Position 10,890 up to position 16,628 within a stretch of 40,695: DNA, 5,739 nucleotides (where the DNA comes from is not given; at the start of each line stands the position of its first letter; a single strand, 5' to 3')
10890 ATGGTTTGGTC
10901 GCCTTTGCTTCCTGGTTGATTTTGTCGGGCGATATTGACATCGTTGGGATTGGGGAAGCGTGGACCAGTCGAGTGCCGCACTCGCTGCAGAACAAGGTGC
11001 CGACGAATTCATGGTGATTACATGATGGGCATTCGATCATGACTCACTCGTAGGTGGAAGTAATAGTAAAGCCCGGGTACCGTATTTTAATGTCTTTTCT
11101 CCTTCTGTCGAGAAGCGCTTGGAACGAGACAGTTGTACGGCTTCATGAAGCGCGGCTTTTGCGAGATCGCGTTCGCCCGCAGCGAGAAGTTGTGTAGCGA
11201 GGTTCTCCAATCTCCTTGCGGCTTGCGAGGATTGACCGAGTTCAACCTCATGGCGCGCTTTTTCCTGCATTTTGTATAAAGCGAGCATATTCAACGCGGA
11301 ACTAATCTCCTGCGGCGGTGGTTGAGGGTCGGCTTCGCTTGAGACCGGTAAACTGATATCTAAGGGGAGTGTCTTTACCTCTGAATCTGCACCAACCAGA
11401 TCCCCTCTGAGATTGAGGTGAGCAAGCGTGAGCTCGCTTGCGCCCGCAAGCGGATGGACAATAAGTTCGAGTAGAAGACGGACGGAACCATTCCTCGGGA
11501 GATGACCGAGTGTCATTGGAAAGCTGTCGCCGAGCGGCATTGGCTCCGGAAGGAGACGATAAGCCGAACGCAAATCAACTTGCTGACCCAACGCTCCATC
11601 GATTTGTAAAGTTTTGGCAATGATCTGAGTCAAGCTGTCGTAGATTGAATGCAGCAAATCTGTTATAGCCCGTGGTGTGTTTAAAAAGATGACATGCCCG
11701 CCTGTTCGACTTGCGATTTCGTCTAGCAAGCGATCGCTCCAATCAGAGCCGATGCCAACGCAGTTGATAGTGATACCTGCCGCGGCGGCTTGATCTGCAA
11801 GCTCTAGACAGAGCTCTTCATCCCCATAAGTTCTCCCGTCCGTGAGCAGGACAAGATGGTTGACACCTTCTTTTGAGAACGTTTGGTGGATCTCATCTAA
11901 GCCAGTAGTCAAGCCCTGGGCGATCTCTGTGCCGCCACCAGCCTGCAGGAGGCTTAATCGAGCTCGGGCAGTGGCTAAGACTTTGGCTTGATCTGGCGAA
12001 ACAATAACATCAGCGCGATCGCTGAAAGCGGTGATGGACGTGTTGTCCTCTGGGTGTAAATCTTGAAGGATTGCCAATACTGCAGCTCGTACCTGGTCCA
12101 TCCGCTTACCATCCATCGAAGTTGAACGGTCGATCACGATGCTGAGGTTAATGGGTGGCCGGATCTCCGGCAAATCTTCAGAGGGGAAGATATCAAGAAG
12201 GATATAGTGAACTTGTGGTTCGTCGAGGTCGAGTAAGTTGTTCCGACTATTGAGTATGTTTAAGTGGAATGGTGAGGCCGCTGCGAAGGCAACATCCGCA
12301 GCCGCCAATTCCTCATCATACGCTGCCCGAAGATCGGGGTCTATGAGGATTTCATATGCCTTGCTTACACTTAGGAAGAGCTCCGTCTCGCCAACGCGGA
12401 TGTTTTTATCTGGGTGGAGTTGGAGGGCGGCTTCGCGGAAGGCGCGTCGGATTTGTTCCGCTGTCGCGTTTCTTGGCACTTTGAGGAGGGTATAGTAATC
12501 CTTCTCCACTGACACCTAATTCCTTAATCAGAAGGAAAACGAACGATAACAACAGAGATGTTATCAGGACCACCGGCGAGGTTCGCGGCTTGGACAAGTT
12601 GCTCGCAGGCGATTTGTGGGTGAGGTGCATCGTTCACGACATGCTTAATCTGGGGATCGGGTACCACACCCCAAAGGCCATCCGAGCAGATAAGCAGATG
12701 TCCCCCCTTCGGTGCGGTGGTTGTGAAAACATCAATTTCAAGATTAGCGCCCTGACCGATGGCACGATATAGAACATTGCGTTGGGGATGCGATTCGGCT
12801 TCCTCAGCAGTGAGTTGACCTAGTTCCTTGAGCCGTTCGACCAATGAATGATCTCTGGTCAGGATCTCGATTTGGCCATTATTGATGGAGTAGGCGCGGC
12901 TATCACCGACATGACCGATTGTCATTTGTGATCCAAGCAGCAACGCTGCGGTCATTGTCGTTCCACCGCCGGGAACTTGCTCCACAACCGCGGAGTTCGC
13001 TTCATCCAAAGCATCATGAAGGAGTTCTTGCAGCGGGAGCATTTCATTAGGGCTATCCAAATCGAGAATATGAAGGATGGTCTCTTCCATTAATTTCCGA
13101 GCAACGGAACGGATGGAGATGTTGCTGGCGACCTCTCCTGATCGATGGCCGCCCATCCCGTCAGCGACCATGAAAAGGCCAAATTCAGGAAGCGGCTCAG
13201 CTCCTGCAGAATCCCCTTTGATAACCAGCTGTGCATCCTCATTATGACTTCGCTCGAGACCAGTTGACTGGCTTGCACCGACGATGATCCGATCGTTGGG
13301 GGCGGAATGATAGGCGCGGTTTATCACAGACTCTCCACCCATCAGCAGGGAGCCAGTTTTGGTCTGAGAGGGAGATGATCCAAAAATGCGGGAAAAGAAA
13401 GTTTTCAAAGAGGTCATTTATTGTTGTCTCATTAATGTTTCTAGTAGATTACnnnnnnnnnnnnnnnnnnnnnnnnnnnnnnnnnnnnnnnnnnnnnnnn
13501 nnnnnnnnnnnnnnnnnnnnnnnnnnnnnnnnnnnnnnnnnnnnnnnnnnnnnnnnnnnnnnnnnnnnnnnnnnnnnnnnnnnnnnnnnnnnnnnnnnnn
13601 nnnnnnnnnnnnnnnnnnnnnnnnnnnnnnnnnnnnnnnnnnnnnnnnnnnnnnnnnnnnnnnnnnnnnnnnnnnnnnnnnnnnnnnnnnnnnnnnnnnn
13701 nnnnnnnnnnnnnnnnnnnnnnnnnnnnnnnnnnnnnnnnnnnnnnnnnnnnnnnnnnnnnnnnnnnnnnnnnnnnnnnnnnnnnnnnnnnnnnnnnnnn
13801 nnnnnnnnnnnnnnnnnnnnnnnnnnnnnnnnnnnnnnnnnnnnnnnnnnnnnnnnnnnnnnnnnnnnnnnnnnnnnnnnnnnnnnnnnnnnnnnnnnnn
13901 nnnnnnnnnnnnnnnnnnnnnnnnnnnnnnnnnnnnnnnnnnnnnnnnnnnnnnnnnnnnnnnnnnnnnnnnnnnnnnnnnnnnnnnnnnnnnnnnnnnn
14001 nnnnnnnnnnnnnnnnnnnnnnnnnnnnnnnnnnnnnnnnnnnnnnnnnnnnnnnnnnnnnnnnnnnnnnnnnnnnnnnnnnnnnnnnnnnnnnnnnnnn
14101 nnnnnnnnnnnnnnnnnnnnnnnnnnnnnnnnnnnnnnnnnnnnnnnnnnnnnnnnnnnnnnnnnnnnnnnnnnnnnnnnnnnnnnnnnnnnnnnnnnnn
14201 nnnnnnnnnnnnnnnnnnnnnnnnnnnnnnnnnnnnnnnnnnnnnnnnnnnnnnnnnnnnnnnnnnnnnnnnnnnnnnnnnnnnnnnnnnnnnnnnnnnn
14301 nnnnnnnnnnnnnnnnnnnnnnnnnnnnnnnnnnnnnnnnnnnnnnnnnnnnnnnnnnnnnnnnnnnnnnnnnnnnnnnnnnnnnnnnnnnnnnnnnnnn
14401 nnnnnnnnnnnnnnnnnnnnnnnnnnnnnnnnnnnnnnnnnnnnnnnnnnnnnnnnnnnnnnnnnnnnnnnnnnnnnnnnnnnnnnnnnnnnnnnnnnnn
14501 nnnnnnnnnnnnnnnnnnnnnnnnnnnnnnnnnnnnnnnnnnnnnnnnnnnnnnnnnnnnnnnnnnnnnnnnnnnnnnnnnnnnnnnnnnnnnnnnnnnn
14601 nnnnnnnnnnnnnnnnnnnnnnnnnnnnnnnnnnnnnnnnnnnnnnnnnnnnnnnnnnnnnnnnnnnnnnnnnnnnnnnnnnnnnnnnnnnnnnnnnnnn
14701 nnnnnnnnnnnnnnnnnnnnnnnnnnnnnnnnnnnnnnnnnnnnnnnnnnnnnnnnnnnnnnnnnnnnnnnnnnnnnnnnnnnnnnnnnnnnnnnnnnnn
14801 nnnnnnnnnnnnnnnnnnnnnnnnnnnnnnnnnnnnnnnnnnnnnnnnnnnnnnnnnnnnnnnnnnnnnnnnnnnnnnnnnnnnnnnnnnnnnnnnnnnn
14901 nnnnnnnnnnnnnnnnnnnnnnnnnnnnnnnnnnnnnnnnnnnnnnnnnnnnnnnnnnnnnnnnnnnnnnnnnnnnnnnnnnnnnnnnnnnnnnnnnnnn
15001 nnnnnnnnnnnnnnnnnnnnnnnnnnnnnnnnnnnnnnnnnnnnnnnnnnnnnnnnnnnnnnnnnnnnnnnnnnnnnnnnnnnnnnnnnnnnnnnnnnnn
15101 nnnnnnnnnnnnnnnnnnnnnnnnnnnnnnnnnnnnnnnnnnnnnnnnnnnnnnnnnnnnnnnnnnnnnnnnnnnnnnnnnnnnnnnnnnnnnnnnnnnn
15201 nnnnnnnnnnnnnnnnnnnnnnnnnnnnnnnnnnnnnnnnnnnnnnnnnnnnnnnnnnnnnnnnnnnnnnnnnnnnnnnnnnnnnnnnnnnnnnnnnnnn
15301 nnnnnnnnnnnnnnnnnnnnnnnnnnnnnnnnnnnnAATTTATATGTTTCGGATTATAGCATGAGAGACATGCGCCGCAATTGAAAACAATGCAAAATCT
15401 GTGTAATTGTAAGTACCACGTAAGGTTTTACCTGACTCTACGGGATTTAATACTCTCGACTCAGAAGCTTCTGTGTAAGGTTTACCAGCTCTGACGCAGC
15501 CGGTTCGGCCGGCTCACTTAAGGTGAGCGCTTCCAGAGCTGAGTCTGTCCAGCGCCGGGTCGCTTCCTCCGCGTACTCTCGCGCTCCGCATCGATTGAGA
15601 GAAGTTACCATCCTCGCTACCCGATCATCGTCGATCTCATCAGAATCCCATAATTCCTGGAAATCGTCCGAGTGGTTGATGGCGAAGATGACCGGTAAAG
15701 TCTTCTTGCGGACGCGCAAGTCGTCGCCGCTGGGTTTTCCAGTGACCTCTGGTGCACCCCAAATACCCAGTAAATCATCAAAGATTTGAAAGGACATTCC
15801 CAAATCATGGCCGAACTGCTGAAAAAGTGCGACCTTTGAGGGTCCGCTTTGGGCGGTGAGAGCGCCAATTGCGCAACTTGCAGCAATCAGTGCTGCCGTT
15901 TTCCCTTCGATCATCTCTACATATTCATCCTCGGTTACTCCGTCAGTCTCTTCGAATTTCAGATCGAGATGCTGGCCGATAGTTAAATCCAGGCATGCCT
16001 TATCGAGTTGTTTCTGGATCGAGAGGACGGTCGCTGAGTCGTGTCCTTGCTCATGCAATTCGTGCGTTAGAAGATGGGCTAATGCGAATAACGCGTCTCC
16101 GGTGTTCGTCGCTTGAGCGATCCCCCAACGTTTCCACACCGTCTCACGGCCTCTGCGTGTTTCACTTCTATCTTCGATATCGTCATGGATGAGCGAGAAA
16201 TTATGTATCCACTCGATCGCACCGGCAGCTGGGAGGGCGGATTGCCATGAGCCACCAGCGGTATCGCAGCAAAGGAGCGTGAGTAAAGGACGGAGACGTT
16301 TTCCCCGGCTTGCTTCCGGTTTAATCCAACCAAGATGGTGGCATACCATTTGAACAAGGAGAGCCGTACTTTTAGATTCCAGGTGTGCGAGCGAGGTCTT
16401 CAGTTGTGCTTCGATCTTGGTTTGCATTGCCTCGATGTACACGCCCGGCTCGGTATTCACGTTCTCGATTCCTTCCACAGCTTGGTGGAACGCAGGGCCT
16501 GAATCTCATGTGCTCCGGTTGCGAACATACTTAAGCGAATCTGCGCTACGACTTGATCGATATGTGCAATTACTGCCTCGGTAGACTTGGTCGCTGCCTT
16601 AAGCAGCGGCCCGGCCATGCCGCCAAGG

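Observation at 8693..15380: Seven-gene Ser/Thr phospho-signalling operon (PQQ-kinase, PP2C, J-domain/vWA, FHA, 80-aa protein, two orphan response regulators) with no histidine kinase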

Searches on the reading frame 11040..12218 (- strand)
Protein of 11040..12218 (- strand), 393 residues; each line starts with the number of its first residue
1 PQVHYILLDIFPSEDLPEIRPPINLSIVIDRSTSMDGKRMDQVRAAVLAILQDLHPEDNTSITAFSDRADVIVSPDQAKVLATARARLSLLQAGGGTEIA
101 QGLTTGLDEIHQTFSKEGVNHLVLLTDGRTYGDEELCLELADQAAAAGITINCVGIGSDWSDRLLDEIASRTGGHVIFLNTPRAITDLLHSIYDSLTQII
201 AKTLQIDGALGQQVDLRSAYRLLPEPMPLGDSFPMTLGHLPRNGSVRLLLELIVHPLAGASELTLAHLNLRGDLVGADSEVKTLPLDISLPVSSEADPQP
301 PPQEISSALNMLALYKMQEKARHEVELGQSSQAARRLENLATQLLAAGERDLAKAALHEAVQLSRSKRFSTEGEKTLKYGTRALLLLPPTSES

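Call 44: search_solved_structures(query=window:11040-12218:-, max_evalue=0.01, show_alignments=3)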
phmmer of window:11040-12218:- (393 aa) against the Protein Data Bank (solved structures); distinct sequences matched with E-value up to 0.01: 11.
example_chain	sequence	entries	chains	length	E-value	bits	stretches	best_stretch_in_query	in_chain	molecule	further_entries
9c4f_I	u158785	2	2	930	1.3e-11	47.5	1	21-176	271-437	Inter-alpha-trypsin inhibitor heavy chain H4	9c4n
8s05_A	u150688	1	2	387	3e-08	36.4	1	25-224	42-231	Conserved protein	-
4fx5_A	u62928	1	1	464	1.1e-07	34.6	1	28-187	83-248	von Willebrand factor type A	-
6rhv_C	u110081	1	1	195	9.5e-06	28.2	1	27-191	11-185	Integrin alpha-M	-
9hll_A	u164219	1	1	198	1.3e-05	27.7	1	26-185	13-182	Integrin alpha-M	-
2x31_A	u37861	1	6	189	0.00014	24.3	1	27-131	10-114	MAGNESIUM-CHELATASE 60 KDA SUBUNIT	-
6pyo_A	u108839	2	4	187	0.00015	24.3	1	26-178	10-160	cDNA FLJ56608, highly similar to Homo sapiens chloride channel, calcium activated, family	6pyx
5a8j_A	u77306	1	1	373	0.00027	23.4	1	23-189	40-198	VWA2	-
9rt4_C1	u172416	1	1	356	0.004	19.6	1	13-172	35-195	Anthrax toxin receptor 2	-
6fpy_A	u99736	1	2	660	0.0041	19.5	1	24-194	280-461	Inter-alpha-trypsin inhibitor heavy chain H1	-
9rt2_C1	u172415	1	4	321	0.0083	18.5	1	16-173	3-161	Anthrax toxin receptor 2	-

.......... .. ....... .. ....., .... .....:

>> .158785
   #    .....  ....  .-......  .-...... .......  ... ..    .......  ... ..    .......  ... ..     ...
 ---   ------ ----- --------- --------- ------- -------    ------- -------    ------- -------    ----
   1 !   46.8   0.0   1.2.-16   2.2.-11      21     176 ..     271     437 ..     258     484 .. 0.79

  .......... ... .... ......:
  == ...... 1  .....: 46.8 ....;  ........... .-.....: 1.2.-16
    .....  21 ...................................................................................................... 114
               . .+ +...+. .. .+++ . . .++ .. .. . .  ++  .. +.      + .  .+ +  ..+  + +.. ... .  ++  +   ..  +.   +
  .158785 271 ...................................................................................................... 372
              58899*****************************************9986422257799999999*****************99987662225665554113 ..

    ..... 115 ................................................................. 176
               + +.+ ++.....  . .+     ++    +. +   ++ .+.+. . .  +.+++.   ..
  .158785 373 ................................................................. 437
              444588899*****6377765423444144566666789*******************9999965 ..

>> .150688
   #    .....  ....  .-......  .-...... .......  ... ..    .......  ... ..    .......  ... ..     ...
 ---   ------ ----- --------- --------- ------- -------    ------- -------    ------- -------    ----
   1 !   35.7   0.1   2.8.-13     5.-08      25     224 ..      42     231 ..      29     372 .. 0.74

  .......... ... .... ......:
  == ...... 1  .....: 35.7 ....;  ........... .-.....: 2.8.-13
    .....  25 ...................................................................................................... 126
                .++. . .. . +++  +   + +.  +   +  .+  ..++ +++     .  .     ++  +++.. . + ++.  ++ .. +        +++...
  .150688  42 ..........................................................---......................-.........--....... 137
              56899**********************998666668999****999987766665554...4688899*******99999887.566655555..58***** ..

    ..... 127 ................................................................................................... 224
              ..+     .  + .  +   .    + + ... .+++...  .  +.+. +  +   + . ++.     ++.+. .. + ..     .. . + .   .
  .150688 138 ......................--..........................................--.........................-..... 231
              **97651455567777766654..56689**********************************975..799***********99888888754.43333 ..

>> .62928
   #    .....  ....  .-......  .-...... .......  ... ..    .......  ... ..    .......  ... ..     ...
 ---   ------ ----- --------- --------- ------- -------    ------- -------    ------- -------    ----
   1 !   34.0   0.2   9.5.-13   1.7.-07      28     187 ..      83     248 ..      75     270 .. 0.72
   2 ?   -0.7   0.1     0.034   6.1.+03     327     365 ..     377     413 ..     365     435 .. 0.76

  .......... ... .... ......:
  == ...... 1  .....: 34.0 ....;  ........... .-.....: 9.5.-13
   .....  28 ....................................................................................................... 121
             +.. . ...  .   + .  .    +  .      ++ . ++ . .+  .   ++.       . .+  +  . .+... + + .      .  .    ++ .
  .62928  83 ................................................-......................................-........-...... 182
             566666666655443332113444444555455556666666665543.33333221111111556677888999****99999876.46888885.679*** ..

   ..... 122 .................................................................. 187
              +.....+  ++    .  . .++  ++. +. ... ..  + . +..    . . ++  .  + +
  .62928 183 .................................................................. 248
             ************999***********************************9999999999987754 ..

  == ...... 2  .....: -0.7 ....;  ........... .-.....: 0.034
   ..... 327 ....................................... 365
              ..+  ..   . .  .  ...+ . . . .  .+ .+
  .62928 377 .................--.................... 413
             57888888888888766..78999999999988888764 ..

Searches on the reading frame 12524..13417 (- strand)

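Call 3: search_protein_families(library=pfam, proteins=[window:12524-13417:-], max_evalue=0.01)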
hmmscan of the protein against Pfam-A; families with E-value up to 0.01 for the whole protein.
window:12524-13417:- (297 aa): 3 families
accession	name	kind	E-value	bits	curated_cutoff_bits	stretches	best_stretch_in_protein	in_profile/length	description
PF00481.26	PP2C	-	2.9e-12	47.2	20.3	1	57-192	13-142/255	Protein phosphatase 2C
PF13672.11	PP2C_2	-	7.3e-12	45.7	24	1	73-249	18-175/209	Protein phosphatase 2C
PF07228.17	SpoIIE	-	0.00039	20.9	25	1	82-294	7-191/192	Stage II sporulation protein E (SpoIIE)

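Call 4: search_protein_families(library=ncbifam, proteins=[window:12524-13417:-], max_evalue=0.01)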
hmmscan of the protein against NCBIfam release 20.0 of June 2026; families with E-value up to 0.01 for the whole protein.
window:12524-13417:- (297 aa): 2 families
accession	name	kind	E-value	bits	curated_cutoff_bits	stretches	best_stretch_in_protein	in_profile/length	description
NF033484.1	Stp1_PP2C_phos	equivalog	3.2e-65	219.9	230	1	51-292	3-231/232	Stp1/IreP family PP2C-type Ser/Thr phosphatase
NF011149.0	PRK14559.1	equivalog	1.4e-25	90.1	374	1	50-294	378-631/642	serine/threonine phosphatase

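Call 89: search_protein_families(library=padloc, proteins=[window:12524-13417:-], max_evalue=0.001)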
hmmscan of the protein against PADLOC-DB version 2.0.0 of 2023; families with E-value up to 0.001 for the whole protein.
window:12524-13417:- (297 aa): 2 families
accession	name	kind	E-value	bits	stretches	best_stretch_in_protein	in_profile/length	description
PDLC04518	PDC-M21C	-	1.9e-14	51.5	1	69-258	20-196/243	-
PDLC04519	PDC-M21C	-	0.00021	19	1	169-279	107-210/224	-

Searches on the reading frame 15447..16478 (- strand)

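Call 7: search_protein_families(library=pfam, proteins=[window:15447-16478:-], max_evalue=0.001)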
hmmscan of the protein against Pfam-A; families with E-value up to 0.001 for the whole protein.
window:15447-16478:- (343 aa): 1 family
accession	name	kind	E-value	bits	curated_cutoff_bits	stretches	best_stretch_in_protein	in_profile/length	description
PF00348.22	polyprenyl_synt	-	1.1e-61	208.7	27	1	57-277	14-234/251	Polyprenyl synthetase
